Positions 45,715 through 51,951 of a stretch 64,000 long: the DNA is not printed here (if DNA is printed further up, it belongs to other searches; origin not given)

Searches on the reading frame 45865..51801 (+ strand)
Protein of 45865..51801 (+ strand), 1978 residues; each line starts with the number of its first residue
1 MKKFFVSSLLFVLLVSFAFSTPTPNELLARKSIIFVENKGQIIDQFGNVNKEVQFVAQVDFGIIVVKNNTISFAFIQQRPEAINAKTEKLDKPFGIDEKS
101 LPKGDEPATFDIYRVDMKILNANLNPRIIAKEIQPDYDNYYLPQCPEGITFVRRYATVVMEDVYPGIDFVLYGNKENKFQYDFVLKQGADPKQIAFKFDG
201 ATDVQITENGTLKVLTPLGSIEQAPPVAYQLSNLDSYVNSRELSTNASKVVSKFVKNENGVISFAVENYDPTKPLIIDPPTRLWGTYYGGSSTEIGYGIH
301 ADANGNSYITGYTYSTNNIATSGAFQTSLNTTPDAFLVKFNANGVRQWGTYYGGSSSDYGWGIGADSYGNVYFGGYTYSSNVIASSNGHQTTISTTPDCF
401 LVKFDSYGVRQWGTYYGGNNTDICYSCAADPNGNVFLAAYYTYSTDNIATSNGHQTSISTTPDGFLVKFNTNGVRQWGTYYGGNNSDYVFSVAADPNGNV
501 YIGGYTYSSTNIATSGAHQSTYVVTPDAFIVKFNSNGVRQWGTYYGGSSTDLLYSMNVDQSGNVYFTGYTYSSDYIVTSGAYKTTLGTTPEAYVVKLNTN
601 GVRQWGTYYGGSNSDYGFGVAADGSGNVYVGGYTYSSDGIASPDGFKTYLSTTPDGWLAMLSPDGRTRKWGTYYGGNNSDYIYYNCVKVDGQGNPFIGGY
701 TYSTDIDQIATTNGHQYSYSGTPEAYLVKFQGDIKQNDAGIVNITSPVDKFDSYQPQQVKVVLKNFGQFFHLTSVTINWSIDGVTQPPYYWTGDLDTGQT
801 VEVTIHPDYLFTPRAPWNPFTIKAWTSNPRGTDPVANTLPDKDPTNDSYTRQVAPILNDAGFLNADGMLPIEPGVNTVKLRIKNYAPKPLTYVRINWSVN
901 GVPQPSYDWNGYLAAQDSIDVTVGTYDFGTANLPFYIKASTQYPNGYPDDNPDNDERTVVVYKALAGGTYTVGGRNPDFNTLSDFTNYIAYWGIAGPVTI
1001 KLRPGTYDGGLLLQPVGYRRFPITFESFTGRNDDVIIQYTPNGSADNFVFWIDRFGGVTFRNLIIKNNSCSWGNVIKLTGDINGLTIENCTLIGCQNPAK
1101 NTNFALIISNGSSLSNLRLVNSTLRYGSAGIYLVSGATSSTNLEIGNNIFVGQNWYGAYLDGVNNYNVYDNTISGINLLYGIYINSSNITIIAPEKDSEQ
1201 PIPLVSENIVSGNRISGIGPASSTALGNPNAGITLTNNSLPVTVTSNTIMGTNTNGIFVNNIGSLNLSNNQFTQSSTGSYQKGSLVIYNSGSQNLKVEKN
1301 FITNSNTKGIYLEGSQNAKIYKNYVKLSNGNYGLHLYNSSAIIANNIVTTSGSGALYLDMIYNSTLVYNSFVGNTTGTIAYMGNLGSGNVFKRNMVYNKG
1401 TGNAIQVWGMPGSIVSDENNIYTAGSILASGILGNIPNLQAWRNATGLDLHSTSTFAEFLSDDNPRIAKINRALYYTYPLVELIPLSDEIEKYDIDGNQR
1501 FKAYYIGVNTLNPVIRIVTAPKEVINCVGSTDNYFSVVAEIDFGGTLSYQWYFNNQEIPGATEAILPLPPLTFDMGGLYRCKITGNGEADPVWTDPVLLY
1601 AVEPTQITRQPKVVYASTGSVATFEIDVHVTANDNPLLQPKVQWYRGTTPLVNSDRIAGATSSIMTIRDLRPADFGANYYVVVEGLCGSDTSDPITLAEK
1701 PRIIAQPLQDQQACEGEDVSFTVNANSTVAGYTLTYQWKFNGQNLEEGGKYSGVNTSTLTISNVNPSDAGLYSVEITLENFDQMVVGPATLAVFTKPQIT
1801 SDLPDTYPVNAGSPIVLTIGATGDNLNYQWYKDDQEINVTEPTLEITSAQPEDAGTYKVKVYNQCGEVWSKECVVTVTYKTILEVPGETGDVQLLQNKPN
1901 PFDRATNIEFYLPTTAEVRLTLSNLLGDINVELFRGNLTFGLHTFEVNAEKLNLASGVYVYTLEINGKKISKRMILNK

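Call 48: search_protein_families(library=pfam, proteins=[window:45865-51801:+], max_evalue=0.001)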
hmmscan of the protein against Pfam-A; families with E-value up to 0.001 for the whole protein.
window:45865-51801:+ (1978 aa): 11 families
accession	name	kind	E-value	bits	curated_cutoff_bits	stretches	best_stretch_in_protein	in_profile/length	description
PF25778.1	DUF7948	-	1.3e-49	169.5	27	1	35-279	1-213/214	Domain of unknown function (DUF7948)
PF06739.17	SBBP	-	1.3e-29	102.3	20.5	4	604-638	1-36/38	Beta-propeller repeat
PF13927.12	Ig_3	-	3.8e-28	98.2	30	2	1700-1776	1-76/78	Immunoglobulin domain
PF07679.22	I-set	-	2.5e-23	82.4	23.7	2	1704-1777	3-76/90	Immunoglobulin I-set domain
PF13895.12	Ig_2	-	1.6e-11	44.7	27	1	1797-1867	2-69/79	Immunoglobulin domain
PF13229.12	Beta_helix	-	3.4e-11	43.5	25.9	3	1287-1422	3-135/158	Right handed beta helix region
PF05048.19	NosD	-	1.2e-09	38.3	23.6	1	1222-1380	30-178/212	Periplasmic copper-binding protein (NosD)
PF07686.23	V-set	-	4.6e-09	36.9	26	0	1732-1779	43-93/109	Immunoglobulin V-set domain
PF00047.31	ig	-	3.5e-07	30.9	21.8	0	1734-1772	24-66/81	Immunoglobulin domain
PF18911.6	PKD_4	-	7.9e-06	26.3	27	0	1708-1744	9-45/85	PKD domain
PF17164.10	DUF5122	-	3.7e-05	24.3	27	0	1027-1047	11-34/36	Domain of unknown function (DUF5122) beta-propeller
